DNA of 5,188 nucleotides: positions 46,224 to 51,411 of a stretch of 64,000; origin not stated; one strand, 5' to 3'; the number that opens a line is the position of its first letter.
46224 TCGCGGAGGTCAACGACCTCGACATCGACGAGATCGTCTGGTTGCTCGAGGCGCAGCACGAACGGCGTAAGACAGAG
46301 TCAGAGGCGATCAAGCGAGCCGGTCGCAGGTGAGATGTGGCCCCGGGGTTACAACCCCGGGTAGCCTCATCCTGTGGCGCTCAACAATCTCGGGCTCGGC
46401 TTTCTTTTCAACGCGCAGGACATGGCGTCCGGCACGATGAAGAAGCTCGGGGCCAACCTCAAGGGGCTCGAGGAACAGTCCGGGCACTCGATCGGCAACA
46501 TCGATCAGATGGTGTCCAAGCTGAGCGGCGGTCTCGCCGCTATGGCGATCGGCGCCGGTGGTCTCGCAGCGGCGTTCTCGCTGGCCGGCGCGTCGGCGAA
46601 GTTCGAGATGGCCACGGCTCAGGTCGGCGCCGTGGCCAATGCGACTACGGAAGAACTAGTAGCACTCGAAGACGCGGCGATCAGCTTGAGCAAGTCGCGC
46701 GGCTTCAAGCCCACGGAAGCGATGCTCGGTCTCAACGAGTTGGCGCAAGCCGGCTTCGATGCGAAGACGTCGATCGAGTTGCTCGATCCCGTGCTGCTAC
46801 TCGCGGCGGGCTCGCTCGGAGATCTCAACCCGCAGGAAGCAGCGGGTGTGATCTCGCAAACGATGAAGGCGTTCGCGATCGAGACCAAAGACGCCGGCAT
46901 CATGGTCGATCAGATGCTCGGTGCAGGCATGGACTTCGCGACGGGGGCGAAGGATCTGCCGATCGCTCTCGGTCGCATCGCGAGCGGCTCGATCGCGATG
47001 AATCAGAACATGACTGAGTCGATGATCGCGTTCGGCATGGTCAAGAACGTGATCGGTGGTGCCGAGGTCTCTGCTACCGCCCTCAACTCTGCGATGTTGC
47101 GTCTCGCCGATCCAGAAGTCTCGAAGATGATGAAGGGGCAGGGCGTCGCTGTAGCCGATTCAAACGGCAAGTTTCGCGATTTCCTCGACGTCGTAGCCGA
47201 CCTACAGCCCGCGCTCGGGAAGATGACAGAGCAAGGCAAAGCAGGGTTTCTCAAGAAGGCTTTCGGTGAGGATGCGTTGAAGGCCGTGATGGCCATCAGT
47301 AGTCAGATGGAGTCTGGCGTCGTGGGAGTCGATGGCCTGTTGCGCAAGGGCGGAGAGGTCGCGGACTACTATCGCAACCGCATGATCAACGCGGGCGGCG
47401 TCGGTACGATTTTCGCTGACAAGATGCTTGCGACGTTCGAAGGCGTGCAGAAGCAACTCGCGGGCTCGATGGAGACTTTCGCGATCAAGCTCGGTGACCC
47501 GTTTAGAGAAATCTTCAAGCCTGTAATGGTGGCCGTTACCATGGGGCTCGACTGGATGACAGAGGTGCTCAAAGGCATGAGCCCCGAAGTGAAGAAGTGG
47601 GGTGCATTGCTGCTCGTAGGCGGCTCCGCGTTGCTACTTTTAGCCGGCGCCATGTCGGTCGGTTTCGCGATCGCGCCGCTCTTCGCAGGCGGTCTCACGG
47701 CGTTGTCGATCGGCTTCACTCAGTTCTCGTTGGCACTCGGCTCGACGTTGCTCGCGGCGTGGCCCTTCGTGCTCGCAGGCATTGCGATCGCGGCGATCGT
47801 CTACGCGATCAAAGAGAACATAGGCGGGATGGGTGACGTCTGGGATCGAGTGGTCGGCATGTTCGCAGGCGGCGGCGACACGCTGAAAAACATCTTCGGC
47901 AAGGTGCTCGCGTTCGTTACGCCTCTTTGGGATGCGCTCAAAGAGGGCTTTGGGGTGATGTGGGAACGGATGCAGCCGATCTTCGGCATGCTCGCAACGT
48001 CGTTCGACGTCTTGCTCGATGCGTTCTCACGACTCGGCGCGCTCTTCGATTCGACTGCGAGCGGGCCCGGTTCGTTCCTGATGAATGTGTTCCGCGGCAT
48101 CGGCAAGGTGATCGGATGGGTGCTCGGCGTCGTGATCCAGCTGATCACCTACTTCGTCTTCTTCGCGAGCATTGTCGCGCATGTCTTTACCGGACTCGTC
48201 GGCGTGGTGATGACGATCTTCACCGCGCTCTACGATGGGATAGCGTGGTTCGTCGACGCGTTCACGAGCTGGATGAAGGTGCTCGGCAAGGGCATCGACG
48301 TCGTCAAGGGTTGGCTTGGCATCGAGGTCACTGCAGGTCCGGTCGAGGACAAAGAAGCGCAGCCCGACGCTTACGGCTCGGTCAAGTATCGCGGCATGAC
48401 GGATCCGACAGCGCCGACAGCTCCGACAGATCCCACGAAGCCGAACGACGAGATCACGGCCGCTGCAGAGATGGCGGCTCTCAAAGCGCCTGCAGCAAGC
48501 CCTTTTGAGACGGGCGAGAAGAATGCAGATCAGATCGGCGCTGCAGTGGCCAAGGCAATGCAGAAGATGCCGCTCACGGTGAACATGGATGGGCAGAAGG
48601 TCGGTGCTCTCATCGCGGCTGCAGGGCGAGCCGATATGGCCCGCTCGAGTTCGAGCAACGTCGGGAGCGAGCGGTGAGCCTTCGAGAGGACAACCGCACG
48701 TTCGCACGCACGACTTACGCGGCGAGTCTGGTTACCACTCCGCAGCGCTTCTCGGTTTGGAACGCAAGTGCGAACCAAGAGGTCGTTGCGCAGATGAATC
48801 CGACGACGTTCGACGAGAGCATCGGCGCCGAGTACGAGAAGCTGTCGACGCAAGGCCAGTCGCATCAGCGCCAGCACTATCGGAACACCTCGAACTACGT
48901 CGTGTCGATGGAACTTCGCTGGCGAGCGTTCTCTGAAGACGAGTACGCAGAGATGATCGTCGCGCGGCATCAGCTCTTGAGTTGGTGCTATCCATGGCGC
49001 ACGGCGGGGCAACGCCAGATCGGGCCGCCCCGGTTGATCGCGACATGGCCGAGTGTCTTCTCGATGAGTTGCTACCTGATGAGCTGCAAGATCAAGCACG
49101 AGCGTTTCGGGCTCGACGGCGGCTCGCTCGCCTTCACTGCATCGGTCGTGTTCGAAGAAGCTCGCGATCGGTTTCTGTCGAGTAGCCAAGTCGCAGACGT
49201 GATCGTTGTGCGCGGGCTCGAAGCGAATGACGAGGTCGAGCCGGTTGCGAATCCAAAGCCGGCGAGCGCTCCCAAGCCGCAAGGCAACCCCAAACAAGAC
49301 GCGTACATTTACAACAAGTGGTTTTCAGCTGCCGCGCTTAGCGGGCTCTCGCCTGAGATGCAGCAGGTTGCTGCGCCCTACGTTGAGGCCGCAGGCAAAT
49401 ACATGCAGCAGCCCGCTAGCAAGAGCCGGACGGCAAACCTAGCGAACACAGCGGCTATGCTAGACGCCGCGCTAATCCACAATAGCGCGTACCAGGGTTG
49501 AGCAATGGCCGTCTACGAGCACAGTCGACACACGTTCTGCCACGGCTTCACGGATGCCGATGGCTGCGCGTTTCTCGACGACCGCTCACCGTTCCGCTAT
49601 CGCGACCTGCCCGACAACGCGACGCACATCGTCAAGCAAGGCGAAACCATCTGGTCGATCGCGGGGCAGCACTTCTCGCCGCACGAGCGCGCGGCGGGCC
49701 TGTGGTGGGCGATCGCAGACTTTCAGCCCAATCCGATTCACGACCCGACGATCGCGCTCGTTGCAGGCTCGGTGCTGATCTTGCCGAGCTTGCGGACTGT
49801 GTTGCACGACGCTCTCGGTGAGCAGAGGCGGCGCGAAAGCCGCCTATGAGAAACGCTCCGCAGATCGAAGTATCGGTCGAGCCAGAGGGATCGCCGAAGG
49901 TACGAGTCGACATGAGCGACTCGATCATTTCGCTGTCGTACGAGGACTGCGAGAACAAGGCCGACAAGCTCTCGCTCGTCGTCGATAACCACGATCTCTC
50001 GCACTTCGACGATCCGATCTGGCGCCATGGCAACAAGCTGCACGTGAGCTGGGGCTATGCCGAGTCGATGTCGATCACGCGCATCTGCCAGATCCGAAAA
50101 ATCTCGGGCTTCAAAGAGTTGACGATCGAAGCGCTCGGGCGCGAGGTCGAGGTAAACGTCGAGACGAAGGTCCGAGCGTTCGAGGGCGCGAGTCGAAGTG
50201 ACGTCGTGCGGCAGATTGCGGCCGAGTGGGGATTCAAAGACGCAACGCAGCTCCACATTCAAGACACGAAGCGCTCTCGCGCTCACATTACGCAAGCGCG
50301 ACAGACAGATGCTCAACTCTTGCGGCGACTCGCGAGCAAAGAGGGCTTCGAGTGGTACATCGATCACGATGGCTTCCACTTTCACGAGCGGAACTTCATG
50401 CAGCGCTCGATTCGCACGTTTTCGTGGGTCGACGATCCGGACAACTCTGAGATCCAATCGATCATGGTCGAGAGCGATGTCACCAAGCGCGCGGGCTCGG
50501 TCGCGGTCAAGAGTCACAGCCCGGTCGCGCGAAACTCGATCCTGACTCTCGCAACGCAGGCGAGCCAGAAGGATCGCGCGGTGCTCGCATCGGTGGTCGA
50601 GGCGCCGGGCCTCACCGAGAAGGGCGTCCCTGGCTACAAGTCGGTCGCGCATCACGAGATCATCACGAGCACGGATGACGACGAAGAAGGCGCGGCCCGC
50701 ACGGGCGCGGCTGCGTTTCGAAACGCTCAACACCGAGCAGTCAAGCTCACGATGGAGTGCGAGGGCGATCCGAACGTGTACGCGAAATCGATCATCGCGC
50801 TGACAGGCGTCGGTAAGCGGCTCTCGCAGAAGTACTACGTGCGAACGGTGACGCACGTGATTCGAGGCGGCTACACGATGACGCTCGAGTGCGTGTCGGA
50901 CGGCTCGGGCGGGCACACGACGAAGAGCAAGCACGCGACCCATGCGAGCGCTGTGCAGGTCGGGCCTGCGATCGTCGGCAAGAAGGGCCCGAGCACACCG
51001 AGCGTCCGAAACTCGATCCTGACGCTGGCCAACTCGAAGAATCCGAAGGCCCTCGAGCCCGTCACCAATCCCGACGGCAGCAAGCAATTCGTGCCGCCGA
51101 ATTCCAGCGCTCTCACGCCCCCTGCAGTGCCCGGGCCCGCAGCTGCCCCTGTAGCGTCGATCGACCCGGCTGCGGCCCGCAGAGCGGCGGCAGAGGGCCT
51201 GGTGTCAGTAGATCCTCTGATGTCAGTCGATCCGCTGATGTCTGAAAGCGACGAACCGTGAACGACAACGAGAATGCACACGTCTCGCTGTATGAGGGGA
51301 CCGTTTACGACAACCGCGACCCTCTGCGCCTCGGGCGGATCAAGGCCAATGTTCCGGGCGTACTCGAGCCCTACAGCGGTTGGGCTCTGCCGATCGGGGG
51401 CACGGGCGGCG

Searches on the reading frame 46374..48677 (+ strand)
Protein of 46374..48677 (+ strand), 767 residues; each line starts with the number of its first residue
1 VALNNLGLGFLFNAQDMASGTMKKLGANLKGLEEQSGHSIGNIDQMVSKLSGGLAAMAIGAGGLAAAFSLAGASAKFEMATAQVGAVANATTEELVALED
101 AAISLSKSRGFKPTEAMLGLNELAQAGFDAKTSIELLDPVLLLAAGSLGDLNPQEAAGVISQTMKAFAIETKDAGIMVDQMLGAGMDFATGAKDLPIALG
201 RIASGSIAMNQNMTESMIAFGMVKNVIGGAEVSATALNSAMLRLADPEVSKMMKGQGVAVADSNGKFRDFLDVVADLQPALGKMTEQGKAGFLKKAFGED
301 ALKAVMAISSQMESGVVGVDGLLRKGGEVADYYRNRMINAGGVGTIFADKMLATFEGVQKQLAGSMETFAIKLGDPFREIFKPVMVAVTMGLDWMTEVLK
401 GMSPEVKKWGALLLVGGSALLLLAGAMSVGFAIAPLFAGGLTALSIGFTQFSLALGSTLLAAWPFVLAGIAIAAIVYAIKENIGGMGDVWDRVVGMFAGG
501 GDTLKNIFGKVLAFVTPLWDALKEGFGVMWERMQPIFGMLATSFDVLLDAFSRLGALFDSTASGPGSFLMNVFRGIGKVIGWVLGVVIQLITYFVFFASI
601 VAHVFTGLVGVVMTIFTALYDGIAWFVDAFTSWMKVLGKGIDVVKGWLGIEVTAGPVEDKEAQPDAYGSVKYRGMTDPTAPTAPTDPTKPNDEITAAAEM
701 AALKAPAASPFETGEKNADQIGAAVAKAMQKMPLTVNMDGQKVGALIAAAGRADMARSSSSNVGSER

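Call 10: search_protein_families(library=pfam, proteins=[window:46374-48677:+], max_evalue=0.01)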
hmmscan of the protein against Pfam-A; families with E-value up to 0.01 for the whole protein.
window:46374-48677:+ (767 aa): 1 family
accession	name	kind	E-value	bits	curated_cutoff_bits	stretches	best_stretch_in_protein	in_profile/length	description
PF10145.14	PhageMin_Tail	-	1.2e-25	91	33.2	1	100-298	2-201/201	Phage-related minor tail protein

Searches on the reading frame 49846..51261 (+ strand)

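Call 10: search_protein_families(library=pfam, proteins=[window:49846-51261:+], max_evalue=0.01)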
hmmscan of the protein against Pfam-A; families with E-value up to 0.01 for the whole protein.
window:49846-51261:+ (471 aa): 2 families
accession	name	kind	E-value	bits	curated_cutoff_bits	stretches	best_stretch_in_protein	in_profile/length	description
PF05954.17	Phage_GPD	-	3.7e-10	39.9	30.1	1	108-340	80-302/305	Phage tail baseplate hub (GPD)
PF24032.1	YQBQ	-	0.0008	19.3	27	1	286-348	229-292/294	YQBQ-like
